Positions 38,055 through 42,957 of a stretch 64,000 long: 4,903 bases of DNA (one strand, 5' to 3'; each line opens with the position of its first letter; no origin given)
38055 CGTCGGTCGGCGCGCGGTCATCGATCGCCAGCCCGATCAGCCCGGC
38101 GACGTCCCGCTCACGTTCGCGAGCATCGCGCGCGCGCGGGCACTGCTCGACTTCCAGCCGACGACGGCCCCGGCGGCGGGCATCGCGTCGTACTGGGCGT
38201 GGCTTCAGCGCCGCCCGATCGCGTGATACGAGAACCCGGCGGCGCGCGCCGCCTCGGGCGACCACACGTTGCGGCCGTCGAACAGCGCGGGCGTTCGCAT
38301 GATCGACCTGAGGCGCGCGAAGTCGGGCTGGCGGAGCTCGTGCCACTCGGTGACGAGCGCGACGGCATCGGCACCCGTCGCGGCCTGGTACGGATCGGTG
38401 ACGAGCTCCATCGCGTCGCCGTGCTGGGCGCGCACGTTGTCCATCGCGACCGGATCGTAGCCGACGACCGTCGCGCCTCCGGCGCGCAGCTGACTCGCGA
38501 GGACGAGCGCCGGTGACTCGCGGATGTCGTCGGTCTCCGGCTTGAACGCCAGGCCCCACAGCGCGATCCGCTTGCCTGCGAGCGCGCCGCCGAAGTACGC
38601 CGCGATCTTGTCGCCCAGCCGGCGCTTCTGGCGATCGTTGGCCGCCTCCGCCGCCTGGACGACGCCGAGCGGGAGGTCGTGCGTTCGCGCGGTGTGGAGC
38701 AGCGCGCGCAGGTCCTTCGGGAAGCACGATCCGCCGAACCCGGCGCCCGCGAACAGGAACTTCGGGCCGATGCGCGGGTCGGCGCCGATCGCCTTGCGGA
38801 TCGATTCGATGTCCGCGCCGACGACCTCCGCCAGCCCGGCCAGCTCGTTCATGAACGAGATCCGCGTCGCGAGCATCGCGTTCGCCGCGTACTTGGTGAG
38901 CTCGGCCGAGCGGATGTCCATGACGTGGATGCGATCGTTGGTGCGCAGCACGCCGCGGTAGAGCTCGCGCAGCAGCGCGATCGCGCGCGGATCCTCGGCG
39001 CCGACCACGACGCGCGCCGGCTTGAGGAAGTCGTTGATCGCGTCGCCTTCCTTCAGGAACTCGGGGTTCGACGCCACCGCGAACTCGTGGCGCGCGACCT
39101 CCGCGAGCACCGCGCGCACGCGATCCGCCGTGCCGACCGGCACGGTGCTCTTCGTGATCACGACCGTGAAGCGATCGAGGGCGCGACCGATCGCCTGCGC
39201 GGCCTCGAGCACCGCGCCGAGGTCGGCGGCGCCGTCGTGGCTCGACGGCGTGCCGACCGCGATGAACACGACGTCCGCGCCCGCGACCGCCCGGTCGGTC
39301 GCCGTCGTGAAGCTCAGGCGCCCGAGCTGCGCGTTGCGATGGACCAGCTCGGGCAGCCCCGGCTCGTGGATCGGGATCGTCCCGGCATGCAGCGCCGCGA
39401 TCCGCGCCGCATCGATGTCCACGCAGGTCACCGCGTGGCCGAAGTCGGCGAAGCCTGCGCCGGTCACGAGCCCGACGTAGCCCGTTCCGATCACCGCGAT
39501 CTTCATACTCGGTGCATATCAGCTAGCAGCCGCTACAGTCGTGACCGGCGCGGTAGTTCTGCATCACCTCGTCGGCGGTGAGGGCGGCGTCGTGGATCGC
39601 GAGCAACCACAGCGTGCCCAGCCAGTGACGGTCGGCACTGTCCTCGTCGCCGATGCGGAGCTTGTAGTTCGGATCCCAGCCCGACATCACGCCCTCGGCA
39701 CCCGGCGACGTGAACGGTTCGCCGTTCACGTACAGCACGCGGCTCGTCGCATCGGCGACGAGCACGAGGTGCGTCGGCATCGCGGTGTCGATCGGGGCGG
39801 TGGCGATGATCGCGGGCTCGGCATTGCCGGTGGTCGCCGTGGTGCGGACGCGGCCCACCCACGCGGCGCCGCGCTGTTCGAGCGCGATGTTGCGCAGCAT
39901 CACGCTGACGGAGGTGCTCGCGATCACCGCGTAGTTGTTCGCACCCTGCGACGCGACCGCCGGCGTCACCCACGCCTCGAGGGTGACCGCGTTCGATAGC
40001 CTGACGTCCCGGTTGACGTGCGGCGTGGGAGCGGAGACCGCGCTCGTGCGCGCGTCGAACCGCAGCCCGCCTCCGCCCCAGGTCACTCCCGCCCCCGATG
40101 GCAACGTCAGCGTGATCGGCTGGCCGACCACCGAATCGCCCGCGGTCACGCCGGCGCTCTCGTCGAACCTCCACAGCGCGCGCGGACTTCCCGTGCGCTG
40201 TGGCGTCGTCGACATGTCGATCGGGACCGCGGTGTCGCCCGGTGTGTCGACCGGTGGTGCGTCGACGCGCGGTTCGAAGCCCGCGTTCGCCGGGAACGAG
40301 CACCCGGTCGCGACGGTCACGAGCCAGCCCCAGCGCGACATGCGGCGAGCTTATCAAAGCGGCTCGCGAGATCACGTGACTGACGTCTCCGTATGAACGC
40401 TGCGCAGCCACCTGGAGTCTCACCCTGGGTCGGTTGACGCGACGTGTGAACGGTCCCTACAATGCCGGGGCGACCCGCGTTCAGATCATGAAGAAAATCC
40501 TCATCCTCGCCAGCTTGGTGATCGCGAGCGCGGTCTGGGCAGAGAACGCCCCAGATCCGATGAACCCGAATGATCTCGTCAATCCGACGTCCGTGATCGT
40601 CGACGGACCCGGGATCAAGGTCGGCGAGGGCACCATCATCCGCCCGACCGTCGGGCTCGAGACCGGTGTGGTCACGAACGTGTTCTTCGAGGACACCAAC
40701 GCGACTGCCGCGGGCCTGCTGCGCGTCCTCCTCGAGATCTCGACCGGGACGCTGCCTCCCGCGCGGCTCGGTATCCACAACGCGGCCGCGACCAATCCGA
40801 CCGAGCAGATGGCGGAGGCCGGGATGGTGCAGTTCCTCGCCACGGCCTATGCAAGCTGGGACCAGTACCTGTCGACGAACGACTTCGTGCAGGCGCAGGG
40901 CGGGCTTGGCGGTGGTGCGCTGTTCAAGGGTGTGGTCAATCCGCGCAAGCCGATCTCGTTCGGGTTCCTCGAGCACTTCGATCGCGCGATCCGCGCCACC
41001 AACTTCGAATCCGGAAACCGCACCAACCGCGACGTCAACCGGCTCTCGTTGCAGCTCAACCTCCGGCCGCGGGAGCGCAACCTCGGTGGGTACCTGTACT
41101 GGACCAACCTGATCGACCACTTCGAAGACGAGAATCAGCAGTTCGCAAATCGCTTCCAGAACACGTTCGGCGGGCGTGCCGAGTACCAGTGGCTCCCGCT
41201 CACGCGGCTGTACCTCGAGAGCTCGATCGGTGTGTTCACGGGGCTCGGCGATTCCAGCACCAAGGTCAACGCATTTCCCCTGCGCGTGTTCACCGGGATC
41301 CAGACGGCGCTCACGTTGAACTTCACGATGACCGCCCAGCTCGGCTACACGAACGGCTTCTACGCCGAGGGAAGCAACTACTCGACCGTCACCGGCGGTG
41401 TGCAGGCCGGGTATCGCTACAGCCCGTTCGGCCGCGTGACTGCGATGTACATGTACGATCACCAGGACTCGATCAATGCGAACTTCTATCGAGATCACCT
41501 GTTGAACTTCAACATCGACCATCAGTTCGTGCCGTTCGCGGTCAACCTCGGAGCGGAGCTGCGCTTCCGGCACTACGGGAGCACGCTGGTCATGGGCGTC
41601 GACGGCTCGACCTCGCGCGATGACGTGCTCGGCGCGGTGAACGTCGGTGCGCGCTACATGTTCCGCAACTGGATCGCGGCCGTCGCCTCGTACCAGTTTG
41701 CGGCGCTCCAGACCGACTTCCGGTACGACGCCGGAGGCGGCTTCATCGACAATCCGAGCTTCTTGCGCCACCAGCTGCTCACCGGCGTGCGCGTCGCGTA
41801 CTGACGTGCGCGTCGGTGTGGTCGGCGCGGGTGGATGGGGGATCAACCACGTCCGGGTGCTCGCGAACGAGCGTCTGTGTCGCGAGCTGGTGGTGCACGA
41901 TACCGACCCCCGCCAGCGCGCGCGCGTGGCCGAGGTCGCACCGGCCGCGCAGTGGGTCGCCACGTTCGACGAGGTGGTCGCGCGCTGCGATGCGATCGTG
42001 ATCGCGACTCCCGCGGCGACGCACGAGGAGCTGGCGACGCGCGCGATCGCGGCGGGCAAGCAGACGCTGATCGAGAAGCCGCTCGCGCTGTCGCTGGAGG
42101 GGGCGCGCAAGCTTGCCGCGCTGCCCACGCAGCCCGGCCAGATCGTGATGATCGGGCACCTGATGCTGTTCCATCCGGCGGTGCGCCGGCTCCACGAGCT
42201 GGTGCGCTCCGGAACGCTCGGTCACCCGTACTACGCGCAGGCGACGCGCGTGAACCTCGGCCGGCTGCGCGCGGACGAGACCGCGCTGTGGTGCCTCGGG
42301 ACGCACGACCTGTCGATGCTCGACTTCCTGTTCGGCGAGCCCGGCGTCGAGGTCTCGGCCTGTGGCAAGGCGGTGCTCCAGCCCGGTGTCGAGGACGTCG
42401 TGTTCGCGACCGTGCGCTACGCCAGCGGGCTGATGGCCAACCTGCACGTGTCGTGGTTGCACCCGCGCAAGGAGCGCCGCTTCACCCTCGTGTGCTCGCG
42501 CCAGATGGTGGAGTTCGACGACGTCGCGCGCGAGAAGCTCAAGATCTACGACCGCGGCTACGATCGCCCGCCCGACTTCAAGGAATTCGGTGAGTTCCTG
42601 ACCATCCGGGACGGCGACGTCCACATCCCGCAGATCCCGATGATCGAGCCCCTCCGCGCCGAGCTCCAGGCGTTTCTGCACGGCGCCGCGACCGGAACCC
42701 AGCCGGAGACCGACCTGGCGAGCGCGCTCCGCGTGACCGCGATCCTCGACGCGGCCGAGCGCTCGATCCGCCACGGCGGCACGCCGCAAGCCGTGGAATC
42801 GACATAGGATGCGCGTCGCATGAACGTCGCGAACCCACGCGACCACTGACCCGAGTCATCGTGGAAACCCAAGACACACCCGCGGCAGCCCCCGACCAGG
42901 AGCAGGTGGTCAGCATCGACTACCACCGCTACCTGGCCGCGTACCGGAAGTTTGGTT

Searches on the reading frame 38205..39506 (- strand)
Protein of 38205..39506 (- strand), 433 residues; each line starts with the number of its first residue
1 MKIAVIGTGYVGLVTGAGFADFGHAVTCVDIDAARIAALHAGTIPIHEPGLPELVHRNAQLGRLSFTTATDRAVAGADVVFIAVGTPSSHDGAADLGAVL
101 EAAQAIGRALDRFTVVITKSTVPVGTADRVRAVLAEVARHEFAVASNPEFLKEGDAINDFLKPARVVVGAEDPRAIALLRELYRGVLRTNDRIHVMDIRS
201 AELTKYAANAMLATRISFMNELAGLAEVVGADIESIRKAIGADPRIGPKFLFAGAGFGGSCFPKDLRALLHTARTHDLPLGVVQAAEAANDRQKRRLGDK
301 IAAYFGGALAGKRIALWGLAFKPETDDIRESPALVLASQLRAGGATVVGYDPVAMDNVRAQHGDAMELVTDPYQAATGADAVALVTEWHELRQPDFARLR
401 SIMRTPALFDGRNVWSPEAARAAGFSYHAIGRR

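Call 109: search_protein_families(library=pfam, proteins=[window:38205-39506:-], max_evalue=0.00001)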
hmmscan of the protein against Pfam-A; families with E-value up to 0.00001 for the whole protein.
window:38205-39506:- (433 aa): 3 families
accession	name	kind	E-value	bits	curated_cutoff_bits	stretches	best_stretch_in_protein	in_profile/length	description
PF03721.20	UDPG_MGDP_dh_N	-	7.1e-63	212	27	1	1-182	1-187/187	UDP-glucose/GDP-mannose dehydrogenase family, NAD binding domain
PF00984.24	UDPG_MGDP_dh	-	3.2e-35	120.6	25.4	1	199-291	1-93/94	UDP-glucose/GDP-mannose dehydrogenase family, central domain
PF03720.21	UDPG_MGDP_dh_C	-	2.7e-32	111.7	30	1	315-416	1-102/103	UDP-glucose/GDP-mannose dehydrogenase family, UDP binding domain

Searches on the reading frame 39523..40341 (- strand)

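Call 109: search_protein_families(library=pfam, proteins=[window:39523-40341:-], max_evalue=0.00001)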
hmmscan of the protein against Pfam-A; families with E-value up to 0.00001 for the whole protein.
window:39523-40341:- (272 aa): 1 family
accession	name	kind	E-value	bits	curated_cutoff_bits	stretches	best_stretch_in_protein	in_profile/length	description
PF13385.13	Laminin_G_3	-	3.2e-16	60.2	27.6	1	111-259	12-150/151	Concanavalin A-like lectin/glucanases superfamily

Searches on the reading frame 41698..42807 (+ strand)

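Call 109: search_protein_families(library=pfam, proteins=[window:41698-42807:+], max_evalue=0.00001)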
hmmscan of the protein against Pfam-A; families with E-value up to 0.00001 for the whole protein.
window:41698-42807:+ (369 aa): 3 families
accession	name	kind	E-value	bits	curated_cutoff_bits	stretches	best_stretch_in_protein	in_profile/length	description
PF01408.29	GFO_IDH_MocA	-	3.5e-20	73.3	24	1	37-154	1-120/120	Oxidoreductase family, NAD-binding Rossmann fold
PF22725.1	GFO_IDH_MocA_C3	-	1.1e-17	64.6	27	1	162-271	1-123/124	GFO/IDH/MocA C-terminal domain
PF02894.22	GFO_IDH_MocA_C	-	6.1e-10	39.7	22.9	1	196-361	42-214/218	Oxidoreductase family, C-terminal alpha/beta domain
